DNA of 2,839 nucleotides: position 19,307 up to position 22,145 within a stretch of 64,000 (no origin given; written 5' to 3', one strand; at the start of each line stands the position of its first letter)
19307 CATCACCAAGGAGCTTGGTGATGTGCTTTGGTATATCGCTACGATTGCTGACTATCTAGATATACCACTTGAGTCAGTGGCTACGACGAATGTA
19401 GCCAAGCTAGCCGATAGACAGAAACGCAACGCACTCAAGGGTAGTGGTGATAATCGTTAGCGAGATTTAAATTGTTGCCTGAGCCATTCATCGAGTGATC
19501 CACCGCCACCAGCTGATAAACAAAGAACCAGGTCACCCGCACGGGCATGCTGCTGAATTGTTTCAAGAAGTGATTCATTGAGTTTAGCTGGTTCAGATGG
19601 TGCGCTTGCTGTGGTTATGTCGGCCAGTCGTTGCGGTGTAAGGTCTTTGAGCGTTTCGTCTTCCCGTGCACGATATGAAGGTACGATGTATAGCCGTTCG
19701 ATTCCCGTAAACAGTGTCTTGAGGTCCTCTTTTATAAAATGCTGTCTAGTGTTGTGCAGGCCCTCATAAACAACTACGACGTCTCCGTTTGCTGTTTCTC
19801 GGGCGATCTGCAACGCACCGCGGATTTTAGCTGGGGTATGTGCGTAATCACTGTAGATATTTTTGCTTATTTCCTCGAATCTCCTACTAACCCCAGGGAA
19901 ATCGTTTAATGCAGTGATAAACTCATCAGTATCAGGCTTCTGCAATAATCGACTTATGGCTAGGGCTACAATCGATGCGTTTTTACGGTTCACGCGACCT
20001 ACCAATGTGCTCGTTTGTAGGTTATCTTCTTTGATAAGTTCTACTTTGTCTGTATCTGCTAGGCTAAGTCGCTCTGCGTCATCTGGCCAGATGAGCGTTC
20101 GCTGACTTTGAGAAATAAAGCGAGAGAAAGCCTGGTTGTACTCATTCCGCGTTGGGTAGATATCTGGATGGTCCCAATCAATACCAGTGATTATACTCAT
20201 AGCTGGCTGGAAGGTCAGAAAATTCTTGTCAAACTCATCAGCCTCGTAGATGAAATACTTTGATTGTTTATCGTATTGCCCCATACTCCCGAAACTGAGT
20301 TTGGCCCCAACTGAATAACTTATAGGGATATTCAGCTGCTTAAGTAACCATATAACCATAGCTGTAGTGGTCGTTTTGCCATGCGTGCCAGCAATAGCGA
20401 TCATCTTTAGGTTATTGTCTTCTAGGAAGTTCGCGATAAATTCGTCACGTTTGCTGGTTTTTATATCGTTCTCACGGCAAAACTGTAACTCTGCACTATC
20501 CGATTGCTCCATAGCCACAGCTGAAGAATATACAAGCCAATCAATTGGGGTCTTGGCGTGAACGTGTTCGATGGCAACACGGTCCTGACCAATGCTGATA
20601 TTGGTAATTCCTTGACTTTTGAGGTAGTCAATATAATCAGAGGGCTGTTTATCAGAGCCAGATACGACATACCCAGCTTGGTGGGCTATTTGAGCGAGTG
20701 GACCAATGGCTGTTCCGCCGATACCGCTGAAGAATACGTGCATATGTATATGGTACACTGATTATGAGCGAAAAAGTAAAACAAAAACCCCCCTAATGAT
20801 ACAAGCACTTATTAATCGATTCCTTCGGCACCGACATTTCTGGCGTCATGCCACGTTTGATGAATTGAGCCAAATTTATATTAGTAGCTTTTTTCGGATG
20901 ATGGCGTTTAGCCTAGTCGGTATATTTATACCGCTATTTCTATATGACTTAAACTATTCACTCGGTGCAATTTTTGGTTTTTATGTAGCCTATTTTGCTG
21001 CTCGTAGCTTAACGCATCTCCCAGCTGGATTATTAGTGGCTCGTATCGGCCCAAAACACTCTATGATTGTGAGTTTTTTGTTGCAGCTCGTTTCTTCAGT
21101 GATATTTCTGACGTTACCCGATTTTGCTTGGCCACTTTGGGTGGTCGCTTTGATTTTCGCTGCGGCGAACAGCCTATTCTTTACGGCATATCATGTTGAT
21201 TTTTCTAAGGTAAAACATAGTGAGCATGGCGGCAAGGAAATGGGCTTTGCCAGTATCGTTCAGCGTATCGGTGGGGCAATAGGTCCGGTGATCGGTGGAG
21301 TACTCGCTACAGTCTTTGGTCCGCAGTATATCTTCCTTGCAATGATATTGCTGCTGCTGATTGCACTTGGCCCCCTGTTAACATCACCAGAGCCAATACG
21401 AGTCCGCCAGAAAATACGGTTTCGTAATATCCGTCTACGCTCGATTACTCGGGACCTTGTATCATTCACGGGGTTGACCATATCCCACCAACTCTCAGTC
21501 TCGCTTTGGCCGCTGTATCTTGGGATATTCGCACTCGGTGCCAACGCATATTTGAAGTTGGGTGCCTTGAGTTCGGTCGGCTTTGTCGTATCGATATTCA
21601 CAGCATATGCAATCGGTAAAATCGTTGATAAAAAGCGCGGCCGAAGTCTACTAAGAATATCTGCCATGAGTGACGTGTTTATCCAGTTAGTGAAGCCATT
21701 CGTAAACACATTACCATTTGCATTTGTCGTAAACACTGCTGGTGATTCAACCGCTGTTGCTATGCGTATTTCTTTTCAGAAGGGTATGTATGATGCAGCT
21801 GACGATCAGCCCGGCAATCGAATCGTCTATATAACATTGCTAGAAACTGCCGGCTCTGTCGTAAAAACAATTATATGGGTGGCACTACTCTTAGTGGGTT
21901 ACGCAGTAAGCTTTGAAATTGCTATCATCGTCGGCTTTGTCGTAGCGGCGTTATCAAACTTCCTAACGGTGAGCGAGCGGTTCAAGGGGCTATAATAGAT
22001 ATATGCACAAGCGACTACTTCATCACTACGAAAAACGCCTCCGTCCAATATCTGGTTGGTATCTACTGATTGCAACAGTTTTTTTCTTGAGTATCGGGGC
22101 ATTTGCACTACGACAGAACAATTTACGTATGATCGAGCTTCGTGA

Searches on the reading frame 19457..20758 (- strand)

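Call 28: search_protein_families(library=pfam, proteins=[window:19457-20758:-], max_evalue=0.00001)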
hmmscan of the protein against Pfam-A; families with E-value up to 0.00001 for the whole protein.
window:19457-20758:- (433 aa): 3 families
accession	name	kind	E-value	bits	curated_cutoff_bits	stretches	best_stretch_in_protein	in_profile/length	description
PF01225.30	Mur_ligase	-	8.9e-12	45.7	21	1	10-113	4-92/95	Mur ligase family, catalytic domain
PF08245.18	Mur_ligase_M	-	7e-11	42.9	24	1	122-229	1-130/200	Mur ligase middle domain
PF02875.26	Mur_ligase_C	-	2.3e-09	38.6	28.4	1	292-417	1-127/127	Mur ligase, glutamate ligase domain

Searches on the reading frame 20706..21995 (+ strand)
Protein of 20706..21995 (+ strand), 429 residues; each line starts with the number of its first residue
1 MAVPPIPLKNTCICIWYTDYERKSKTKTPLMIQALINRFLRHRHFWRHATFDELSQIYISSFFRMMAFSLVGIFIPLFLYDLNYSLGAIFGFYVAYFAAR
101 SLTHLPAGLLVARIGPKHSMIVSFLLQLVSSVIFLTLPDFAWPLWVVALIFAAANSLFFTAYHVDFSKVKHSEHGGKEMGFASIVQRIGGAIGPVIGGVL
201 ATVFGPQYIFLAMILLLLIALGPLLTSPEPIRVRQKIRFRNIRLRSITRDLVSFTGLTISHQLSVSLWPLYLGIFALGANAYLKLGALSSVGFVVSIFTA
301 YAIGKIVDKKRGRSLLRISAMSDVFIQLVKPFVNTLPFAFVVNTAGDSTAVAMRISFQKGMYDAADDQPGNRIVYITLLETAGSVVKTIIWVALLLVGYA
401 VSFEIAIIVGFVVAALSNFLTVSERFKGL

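Call 28: search_protein_families(library=pfam, proteins=[window:20706-21995:+], max_evalue=0.00001)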
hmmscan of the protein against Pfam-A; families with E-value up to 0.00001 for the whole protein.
window:20706-21995:+ (429 aa): 1 family
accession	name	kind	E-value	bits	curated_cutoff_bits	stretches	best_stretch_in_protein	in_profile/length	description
PF07690.21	MFS_1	-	5.8e-25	88.4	33.4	1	58-329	2-284/347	Major Facilitator Superfamily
